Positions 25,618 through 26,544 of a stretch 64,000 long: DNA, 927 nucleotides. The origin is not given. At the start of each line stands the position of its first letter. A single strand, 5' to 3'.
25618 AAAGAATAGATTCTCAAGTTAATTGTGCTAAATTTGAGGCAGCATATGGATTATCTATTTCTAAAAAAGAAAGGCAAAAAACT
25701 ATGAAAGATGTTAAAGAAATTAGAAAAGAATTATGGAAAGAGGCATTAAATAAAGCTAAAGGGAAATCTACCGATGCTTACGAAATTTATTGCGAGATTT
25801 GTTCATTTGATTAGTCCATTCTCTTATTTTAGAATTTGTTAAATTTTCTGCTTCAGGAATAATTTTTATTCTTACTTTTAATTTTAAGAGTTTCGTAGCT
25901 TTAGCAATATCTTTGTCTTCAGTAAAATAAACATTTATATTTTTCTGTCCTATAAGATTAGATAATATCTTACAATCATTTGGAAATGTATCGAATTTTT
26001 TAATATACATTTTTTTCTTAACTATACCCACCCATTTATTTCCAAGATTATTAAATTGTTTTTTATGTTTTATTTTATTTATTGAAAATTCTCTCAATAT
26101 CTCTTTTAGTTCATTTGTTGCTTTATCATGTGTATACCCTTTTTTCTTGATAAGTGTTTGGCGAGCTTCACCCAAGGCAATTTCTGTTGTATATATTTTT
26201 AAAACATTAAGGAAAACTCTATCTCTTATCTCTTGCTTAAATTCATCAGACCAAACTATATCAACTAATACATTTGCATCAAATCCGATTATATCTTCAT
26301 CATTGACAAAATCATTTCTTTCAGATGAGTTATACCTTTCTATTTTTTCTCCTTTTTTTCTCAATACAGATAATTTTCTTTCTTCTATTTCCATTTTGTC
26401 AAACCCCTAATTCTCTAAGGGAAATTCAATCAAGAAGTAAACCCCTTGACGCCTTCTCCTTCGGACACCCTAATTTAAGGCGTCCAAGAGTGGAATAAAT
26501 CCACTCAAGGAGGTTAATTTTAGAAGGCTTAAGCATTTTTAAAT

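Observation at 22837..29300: Accessory island inserted at the 3' end of tRNA-Lys: transposase, uncharacterised genes, fused Type IIG RM enzyme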

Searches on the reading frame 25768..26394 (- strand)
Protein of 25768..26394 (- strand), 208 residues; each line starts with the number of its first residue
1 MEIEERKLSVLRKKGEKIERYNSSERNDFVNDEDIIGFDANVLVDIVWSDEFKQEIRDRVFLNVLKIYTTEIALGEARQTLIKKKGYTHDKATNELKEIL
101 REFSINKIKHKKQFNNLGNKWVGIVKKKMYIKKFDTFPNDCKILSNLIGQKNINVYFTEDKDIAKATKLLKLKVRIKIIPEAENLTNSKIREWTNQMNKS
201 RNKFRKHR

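Call 5: search_protein_families(library=pfam, proteins=[window:25768-26394:-], max_evalue=0.01)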
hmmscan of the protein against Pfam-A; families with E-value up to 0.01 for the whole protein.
window:25768-26394:- (208 aa): 0 families

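Call 6: search_protein_families(library=ncbifam, proteins=[window:25768-26394:-], max_evalue=0.01)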
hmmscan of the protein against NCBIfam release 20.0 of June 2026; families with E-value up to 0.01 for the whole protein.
window:25768-26394:- (208 aa): 0 families

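Call 26: search_protein_families(library=padloc, proteins=[window:25768-26394:-], max_evalue=0.1)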
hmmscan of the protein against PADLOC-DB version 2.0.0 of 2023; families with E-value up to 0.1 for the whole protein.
window:25768-26394:- (208 aa): 0 families

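Call 27: search_protein_families(library=phrogs, proteins=[window:25768-26394:-], max_evalue=0.1)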
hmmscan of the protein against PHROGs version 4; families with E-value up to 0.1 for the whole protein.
window:25768-26394:- (208 aa): 1 family
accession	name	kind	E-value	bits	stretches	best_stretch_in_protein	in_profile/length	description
phrog_17124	-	unknown function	0.027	15.5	1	38-94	5-61/131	-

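Call 28: search_protein_families(library=pfam, proteins=[window:25768-26394:-], max_evalue=10)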
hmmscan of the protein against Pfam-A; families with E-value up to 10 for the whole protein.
window:25768-26394:- (208 aa): 1 family
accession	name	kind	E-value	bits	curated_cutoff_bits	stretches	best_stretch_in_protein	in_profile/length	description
PF01850.27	PIN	-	0.012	16.6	23.6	1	38-105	3-69/120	PIN domain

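Call 39: find_related_loci(query=window:25768-26394:-, collection=viral_contigs, flank=6000)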
Query window:25768-26394:- (208 aa) in viral_contigs; peptide patterns used: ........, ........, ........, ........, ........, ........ (x = any residue, [..] = any of these).
20 stretches matched a pattern, but none encodes a relative of the query by tblastn (E <= 1e-3).

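Call 46: find_homologous_proteins(query=window:25768-26394:-, max_evalue=0.001)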
Query window:25768-26394:- (208 aa): 52 proteins with E <= 0.001 among 235 candidates.
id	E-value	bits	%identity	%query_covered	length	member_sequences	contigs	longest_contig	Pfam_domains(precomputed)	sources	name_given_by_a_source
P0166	5.6e-128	442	100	100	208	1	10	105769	-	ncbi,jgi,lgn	jgi:predicted nucleic acid-binding protein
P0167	4.5e-95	335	77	99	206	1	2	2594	-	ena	-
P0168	6.5e-88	312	74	100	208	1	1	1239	-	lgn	-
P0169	2.7e-75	270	63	100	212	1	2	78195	-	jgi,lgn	jgi:predicted nucleic acid-binding protein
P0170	3.1e-71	257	61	98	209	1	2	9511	-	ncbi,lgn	ncbi:MAG: PIN domain-containing protein [archaeon]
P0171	5.5e-70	253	62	93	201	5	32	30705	-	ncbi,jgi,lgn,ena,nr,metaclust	ncbi:type II toxin-antitoxin system VapC family toxin [Candidatus Pacearchaeota archaeon]|nr:type II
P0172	6.4e-69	250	60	100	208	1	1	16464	-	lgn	-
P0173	2.2e-68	248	62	96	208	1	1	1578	-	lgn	-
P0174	5.3e-68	247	60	97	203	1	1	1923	PF01850.28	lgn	-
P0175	1.8e-66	242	61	93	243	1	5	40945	-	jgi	jgi:predicted nucleic acid-binding protein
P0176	3.5e-66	241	59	91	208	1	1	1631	-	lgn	-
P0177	2.0e-65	238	57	100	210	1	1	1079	-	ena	-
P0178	1.4e-64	235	53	93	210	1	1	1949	-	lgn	-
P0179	1.9e-64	235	55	100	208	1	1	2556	PF01850.28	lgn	-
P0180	1.7e-63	232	59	92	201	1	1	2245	-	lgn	-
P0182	4.0e-63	231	54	96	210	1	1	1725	PF01850.28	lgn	-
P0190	8.6e-61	223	53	96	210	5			PF01850.28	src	-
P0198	9.0e-59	217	51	93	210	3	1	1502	PF01850.28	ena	-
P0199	1.0e-58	216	52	93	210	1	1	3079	PF01850.28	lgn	-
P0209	4.7e-54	201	48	95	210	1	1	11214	PF01850.28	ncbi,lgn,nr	ncbi:MAG: PIN domain-containing protein [Nanoarchaeota archaeon]|nr:PIN domain-containing protein [N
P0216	3.3e-43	166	49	81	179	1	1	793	PF01850.28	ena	-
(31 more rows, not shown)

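Call 56: find_encoding_contigs(protein=P0171, flank=4000, max_places=6)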
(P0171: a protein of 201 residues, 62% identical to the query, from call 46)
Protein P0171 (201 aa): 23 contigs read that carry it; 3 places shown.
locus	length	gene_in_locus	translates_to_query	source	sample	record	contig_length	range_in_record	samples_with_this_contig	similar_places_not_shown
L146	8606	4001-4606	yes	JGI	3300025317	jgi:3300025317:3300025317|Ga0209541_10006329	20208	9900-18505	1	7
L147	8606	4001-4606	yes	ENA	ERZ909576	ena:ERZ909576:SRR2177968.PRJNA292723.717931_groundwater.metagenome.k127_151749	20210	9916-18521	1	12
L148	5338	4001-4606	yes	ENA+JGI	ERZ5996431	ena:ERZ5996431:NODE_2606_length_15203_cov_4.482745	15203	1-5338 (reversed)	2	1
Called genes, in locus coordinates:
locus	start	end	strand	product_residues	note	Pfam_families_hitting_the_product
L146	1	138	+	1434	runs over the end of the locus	-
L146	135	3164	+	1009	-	PF19077:Big_13 (faint)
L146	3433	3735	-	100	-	-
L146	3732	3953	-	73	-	-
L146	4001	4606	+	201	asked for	-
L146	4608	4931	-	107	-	-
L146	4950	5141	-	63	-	-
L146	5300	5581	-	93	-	-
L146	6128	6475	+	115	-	-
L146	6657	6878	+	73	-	-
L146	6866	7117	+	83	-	PF05016:ParE_toxin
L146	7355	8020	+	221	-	PF14520:HHH_5 (faint), PF02732:ERCC4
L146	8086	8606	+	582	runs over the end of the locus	PF00587:tRNA-synt_2b, PF03129:HGTP_anticodon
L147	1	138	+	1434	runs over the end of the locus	-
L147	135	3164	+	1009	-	PF19077:Big_13 (faint)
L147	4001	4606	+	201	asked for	-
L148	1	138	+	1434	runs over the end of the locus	-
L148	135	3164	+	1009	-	PF19077:Big_13 (faint)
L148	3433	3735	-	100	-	-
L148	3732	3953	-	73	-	-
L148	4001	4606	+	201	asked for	-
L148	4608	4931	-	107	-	-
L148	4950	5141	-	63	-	-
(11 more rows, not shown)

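Call 85: predict_structure(alignment_id=A3)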
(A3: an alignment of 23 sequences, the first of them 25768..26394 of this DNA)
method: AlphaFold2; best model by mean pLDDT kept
length: 208 residues; sequences in the alignment: 23
mean_pLDDT: 79.8   pTM: 0.70
mean pLDDT of the five models: 79.8, 78.4, 78.3, 77.5, 73.7
residues with pLDDT >= 90: 115; 70-90: 33; 50-70: 29; < 50: 31
segments of 3 or more residues with pLDDT < 50: 1-14, 17-19, 21-31, 206-208
pLDDT, mean of each block of 10 residues (from residue 1): 40 49 39 83 93 85 85 96 95 97 95 97 91 82 96 93 92 89 65 58 51
secondary structure, 60 per line:
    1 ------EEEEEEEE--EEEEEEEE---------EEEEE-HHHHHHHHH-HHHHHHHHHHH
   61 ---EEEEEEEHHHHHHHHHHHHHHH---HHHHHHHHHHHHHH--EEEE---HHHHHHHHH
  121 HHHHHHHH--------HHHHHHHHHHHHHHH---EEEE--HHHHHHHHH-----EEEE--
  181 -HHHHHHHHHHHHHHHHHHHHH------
elements in order: E7-14 E17-24 E34-38 H40-48 H50-60 E64-70 H71-85 H89-102 E105-108 H112-128 H137-151 E155-158 H161-169 E175-178 H182-202

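Call 92: fold_search(model_id=the predicted structure, library=pdb)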
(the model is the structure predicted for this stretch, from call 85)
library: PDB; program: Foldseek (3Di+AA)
matches with E <= 10: 986; with E <= 0.001: 25
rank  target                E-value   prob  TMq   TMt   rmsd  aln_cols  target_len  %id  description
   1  5wzf_B                2.8e-05  1.00  0.48  0.72   3.6       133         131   15  Crystal structure of Mycobacterium tuberculosis VapC20 (Rv2549c), Sarcin-Ricin loop cleaving toxin (released 2017-10-25)
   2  3zvk_A                4.6e-05  1.00  0.48  0.71   4.1       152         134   16  Crystal structure of VapBC2 from Rickettsia felis bound to a DNA fragment from their promoter (released 2011-12-14)
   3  1ye5_A                4.9e-05  1.00  0.47  0.65   4.9       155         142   14  Crystal structure of hypothetical protein of unknown function from pyrococcus horikoshii OT3 (released 2005-05-17)
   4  5wz4_A                5.2e-05  1.00  0.47  0.72   3.7       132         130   15  Crystal structure of Mycobacterium tuberculosis VapC20 (Rv2549c), Sarcin-Ricin loop cleaving toxin (released 2017-10-25)
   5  1v96_A                5.2e-05  1.00  0.47  0.64   5.8       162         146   12  Crystal structure of hypothetical protein of unknown function from pyrococcus horikoshii OT3 (released 2005-02-01)
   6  3zvk_B                5.5e-05  1.00  0.48  0.70   3.8       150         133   17  Crystal structure of VapBC2 from Rickettsia felis bound to a DNA fragment from their promoter (released 2011-12-14)
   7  2fe1                  6.2e-05  1.00  0.41  0.61   4.6       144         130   15  Crystal Structure of PAE0151 from Pyrobaculum aerophilum (released 2005-12-27)
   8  1ye5_B                6.6e-05  1.00  0.48  0.64   4.9       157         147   12  Crystal structure of hypothetical protein of unknown function from pyrococcus horikoshii OT3 (released 2005-05-17)
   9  8wmm_G                8.0e-05  1.00  0.49  0.71   3.9       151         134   18  Structure of CbCas9-PcrIIC1 complex bound to 28-bp DNA substrate (20-nt complementary) (released 2024-06-05)
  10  3zvk_C                1.0e-04  1.00  0.50  0.73   3.4       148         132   16  Crystal structure of VapBC2 from Rickettsia felis bound to a DNA fragment from their promoter (released 2011-12-14)
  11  5h4g_A                1.0e-04  1.00  0.48  0.65   5.5       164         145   13  Structure of PIN-domain protein (VapC4 toxin) from Pyrococcus horikoshii determined at 1.77 A resolution (released 2016-11-23)
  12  7vwo_A                1.2e-04  1.00  0.52  0.73   3.4       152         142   10  TA complex from Mycobacterium tuberculosis (released 2022-11-16)
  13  3tnd_A                1.2e-04  1.00  0.48  0.72   3.4       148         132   11  Crystal structure of Shigella flexneri VapBC toxin-antitoxin complex (released 2011-11-02)
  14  5h4g_B                1.4e-04  1.00  0.46  0.65   5.0       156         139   11  Structure of PIN-domain protein (VapC4 toxin) from Pyrococcus horikoshii determined at 1.77 A resolution (released 2016-11-23)
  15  4chg_A                1.8e-04  1.00  0.48  0.70   3.5       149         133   13  Crystal structure of VapBC15 complex from Mycobacterium tuberculosis (released 2014-11-12)
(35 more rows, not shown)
